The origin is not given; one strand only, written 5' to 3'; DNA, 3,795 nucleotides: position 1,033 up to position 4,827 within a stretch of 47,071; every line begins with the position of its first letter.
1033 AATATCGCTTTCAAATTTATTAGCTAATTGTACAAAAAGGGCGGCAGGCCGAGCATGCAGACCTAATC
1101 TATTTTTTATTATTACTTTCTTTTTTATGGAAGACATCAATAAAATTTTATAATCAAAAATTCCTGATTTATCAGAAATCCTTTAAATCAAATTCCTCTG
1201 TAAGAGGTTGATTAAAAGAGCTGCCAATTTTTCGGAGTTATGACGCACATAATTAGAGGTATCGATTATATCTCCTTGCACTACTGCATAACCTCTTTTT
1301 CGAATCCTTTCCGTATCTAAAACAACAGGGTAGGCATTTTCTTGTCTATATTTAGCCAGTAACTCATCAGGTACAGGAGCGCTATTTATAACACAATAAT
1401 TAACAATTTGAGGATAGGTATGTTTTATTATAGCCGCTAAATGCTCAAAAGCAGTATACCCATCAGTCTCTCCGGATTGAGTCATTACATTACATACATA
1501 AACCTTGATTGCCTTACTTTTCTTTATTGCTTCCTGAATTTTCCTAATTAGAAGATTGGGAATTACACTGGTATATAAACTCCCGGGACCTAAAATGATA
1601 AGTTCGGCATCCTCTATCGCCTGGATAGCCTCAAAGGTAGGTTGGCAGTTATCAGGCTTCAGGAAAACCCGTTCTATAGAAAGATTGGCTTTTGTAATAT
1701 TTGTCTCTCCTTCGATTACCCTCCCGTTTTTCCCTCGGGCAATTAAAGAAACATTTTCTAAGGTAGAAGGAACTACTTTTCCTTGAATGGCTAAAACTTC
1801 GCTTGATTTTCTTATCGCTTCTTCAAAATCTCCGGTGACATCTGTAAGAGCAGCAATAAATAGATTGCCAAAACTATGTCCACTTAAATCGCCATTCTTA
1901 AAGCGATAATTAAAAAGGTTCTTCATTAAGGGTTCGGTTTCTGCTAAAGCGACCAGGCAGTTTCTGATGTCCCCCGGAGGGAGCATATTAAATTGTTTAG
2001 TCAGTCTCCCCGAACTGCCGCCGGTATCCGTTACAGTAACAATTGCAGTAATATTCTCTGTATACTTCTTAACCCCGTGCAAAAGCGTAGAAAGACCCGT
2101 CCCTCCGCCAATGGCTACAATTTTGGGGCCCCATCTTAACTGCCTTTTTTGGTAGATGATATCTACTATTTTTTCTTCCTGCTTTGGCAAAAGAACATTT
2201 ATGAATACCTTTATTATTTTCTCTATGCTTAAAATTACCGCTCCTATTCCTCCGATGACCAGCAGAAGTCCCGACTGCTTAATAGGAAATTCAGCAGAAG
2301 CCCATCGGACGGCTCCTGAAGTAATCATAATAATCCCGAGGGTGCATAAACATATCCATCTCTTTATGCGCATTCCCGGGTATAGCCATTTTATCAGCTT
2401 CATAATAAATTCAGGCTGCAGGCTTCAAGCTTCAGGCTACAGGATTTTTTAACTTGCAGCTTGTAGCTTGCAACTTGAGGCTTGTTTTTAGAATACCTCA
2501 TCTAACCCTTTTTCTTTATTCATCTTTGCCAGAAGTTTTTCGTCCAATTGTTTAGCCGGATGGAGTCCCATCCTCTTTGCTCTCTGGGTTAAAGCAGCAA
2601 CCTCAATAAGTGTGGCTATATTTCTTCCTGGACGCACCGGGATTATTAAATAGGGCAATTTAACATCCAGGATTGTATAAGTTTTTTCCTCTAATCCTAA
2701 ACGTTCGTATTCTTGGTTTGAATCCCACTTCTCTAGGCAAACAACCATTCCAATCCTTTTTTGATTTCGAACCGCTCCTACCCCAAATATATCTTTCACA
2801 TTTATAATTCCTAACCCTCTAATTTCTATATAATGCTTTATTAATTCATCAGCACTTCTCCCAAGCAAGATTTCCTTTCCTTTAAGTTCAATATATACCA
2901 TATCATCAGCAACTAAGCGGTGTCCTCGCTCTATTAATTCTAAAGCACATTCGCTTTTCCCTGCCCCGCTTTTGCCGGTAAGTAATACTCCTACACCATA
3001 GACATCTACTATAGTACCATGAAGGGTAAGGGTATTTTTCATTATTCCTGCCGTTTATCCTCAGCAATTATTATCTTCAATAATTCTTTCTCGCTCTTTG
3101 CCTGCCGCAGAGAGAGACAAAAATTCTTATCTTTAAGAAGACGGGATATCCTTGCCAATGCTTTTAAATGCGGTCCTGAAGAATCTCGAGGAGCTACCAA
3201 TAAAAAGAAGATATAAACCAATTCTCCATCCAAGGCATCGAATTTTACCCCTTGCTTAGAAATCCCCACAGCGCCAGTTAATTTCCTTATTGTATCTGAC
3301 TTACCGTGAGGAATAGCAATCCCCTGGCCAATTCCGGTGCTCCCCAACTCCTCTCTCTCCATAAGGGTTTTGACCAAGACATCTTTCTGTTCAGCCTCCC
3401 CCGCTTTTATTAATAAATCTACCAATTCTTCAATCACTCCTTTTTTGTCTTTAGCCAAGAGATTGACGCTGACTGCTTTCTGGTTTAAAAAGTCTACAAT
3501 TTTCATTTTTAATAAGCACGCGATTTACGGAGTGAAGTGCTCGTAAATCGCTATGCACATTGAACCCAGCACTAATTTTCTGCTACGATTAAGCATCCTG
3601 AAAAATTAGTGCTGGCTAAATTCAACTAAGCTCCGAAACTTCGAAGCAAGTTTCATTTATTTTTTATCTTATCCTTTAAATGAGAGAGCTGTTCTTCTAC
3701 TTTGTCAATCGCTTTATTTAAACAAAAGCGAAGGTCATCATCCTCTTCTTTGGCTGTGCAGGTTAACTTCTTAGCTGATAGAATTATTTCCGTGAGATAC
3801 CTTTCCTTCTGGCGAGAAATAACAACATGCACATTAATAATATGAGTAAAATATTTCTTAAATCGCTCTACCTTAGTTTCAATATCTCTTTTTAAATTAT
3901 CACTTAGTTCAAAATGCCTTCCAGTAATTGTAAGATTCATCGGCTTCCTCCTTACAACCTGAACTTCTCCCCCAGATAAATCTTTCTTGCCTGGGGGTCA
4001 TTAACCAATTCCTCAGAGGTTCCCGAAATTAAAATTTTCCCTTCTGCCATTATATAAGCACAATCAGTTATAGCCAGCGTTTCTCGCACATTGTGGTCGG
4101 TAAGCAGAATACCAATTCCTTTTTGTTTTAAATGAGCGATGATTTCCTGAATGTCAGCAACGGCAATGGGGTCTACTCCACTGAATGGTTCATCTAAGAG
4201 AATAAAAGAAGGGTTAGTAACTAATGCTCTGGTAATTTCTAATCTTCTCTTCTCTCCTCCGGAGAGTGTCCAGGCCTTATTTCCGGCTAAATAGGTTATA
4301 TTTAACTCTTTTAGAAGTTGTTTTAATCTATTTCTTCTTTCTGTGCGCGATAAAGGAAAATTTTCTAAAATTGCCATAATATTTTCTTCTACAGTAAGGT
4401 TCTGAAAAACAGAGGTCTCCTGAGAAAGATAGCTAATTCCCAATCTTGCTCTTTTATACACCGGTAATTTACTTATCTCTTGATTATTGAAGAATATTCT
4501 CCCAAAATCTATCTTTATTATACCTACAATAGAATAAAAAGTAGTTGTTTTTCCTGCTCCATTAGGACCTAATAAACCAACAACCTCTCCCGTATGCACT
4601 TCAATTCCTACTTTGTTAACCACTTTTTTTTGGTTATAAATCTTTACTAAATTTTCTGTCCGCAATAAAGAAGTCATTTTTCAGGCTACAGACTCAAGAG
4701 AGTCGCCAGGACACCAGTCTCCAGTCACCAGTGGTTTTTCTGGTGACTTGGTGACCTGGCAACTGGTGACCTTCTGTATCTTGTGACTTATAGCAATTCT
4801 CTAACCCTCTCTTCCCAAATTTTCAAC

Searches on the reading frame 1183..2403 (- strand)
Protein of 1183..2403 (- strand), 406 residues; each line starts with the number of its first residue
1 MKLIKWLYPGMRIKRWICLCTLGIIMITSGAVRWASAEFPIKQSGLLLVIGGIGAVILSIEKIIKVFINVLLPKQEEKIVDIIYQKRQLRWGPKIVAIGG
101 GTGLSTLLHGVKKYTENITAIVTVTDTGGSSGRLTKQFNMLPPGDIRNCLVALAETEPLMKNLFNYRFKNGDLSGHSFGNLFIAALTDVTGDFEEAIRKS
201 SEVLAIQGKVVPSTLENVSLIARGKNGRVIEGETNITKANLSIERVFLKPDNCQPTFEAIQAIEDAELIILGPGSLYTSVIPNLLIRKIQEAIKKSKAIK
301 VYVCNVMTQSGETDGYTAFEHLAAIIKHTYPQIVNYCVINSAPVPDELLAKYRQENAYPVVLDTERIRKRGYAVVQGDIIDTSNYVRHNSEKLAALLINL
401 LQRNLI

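Call 92: search_protein_families(library=pfam, proteins=[window:1183-2403:-], max_evalue=0.00001)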
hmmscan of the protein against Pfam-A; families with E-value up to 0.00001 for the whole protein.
window:1183-2403:- (406 aa): 1 family
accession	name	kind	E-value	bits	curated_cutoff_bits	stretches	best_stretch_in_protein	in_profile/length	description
PF01933.23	CofD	-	9e-116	386.5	30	1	95-379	1-289/290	2-phospho-L-lactate transferase CofD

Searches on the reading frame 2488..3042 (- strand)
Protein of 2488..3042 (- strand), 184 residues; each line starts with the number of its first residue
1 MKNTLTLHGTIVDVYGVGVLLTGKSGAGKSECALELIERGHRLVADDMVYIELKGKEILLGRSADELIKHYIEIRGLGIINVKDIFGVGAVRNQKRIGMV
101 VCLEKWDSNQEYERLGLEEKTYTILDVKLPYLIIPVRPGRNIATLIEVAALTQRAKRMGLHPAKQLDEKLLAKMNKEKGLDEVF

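Call 92: search_protein_families(library=pfam, proteins=[window:2488-3042:-], max_evalue=0.00001)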
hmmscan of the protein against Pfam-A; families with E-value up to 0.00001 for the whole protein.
window:2488-3042:- (184 aa): 1 family
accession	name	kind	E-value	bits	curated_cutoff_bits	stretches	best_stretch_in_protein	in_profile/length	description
PF07475.17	Hpr_kinase_C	-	3.3e-66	222.5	33.3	1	4-169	6-170/171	HPr Serine kinase C-terminal domain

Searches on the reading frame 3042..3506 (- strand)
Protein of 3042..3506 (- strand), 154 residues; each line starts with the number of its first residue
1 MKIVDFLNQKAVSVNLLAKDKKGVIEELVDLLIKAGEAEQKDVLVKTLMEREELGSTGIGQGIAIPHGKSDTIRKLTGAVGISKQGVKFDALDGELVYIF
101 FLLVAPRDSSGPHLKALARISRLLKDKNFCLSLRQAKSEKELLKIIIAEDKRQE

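Call 92: search_protein_families(library=pfam, proteins=[window:3042-3506:-], max_evalue=0.00001)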
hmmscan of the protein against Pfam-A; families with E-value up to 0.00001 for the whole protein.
window:3042-3506:- (154 aa): 1 family
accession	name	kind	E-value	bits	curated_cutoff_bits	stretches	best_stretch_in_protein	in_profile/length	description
PF00359.27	PTS_EIIA_2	-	4.3e-40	137.5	27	1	6-147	2-142/144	Phosphoenolpyruvate-dependent sugar phosphotransferase system, EIIA 2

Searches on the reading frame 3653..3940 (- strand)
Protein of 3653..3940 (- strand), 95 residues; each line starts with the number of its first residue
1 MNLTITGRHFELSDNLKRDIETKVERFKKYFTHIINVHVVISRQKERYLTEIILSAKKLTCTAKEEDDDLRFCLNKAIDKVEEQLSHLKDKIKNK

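Call 92: search_protein_families(library=pfam, proteins=[window:3653-3940:-], max_evalue=0.00001)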
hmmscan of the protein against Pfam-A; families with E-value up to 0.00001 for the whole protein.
window:3653-3940:- (95 aa): 1 family
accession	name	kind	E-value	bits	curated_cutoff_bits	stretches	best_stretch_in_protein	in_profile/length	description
PF02482.25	Ribosomal_S30AE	-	1.7e-19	70.7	23.7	1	4-93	2-88/88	Sigma 54 modulation protein / S30EA ribosomal protein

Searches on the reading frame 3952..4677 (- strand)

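Call 92: search_protein_families(library=pfam, proteins=[window:3952-4677:-], max_evalue=0.00001)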
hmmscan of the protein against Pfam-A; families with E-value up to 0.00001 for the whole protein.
window:3952-4677:- (241 aa): 2 families
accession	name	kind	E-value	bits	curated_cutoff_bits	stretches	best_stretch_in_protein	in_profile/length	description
PF00005.33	ABC_tran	-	5e-33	115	25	1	21-165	2-136/137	ABC transporter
PF13304.12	AAA_21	-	1.7e-07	32.1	27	0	135-196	235-299/304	AAA domain, putative AbiEii toxin, Type IV TA system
